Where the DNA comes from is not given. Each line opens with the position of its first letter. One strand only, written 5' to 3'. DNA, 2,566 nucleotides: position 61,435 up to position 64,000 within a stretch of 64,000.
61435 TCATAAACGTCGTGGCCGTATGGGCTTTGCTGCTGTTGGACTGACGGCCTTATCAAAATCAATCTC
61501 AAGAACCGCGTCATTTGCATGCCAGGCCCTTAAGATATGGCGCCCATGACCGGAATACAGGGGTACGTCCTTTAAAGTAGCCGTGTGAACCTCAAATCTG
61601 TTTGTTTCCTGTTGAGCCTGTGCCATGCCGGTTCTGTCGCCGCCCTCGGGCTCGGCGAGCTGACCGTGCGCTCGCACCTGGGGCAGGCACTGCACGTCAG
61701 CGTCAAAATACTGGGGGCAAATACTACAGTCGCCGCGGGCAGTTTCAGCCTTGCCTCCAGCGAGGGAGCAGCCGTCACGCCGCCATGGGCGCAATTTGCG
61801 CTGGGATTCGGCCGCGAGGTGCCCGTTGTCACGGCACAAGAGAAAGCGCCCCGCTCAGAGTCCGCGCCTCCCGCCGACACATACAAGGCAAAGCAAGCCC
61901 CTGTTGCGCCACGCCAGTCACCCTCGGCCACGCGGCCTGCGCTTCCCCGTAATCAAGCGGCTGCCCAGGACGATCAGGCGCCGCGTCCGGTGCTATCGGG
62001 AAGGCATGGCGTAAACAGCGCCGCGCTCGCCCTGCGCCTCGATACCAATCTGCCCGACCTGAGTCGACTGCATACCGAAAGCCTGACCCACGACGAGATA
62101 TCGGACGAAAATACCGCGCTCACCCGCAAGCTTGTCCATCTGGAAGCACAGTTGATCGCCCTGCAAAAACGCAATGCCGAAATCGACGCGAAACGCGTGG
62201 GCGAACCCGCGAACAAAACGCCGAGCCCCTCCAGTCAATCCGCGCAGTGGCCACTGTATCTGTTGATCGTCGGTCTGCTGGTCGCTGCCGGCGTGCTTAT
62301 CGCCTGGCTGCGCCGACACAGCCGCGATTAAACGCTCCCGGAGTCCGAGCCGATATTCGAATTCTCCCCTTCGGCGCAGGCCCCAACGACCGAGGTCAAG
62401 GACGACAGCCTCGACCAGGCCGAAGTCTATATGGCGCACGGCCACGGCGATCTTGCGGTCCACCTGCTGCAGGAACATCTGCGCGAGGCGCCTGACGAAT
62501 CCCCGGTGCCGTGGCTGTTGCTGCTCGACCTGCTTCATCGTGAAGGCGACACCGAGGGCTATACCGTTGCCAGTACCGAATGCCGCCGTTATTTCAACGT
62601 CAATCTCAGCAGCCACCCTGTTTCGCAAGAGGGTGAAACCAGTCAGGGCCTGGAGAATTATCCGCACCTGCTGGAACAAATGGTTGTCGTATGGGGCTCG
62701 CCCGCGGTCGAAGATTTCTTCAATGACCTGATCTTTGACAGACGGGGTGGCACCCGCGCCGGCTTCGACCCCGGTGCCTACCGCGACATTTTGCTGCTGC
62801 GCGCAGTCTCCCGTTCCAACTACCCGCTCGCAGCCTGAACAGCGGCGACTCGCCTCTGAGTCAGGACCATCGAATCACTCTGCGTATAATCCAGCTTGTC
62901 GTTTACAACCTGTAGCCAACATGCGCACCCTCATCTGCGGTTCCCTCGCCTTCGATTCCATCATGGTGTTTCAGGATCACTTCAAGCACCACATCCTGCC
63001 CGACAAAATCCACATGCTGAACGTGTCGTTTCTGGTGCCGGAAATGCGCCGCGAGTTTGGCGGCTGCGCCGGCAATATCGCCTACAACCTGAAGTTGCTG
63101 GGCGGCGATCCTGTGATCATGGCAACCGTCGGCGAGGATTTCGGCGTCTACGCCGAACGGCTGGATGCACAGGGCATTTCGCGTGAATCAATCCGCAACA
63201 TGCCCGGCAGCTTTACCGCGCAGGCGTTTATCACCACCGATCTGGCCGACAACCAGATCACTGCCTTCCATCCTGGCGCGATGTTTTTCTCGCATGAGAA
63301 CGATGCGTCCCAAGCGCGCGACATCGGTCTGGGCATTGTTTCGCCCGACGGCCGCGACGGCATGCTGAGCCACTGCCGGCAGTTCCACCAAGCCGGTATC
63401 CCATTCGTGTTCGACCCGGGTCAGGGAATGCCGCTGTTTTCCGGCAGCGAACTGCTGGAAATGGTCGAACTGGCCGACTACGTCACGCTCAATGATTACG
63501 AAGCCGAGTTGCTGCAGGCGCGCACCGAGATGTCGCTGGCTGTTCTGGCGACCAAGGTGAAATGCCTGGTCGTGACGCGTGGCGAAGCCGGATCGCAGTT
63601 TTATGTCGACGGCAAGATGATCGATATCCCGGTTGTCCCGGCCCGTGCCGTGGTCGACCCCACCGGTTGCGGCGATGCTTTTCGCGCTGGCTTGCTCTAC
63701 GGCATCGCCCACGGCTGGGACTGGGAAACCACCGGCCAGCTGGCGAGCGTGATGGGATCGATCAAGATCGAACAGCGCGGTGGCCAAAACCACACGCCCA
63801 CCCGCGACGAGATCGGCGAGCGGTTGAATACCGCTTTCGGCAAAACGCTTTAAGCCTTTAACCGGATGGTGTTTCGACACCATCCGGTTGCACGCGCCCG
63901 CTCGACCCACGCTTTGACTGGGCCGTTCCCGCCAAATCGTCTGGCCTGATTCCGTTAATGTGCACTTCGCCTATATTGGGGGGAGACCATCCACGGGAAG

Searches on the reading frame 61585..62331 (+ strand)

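Call 20: search_protein_families(library=pfam, proteins=[window:61585-62331:+], max_evalue=0.001)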
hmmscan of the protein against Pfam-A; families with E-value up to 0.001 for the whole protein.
window:61585-62331:+ (248 aa): 0 families

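Call 58: search_protein_families(library=pfam, proteins=[window:61585-62331:+], max_evalue=0.01)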
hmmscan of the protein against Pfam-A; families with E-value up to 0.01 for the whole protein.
window:61585-62331:+ (248 aa): 1 family
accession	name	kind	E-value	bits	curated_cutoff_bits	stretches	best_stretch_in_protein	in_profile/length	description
PF25800.1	FimV_N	-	0.0018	18.8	27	1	21-60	1-41/108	FimV N-terminal domain Ig-like domain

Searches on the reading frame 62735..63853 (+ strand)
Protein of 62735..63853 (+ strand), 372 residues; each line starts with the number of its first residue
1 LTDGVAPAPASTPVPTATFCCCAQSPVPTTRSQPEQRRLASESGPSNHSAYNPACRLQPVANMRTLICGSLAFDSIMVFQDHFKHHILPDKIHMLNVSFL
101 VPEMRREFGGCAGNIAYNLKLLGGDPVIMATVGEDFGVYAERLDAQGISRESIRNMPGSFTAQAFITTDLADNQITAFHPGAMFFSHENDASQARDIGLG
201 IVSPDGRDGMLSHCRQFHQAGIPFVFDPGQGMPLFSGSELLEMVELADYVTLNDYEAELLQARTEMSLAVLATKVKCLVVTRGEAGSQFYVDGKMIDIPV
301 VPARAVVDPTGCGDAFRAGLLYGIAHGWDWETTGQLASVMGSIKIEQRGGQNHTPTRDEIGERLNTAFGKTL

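Call 20: search_protein_families(library=pfam, proteins=[window:62735-63853:+], max_evalue=0.001)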
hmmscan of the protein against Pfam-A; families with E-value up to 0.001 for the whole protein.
window:62735-63853:+ (372 aa): 1 family
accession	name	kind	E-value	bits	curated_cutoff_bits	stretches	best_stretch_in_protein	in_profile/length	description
PF00294.29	PfkB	-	2e-36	126.3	25.8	1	94-356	22-301/302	pfkB family carbohydrate kinase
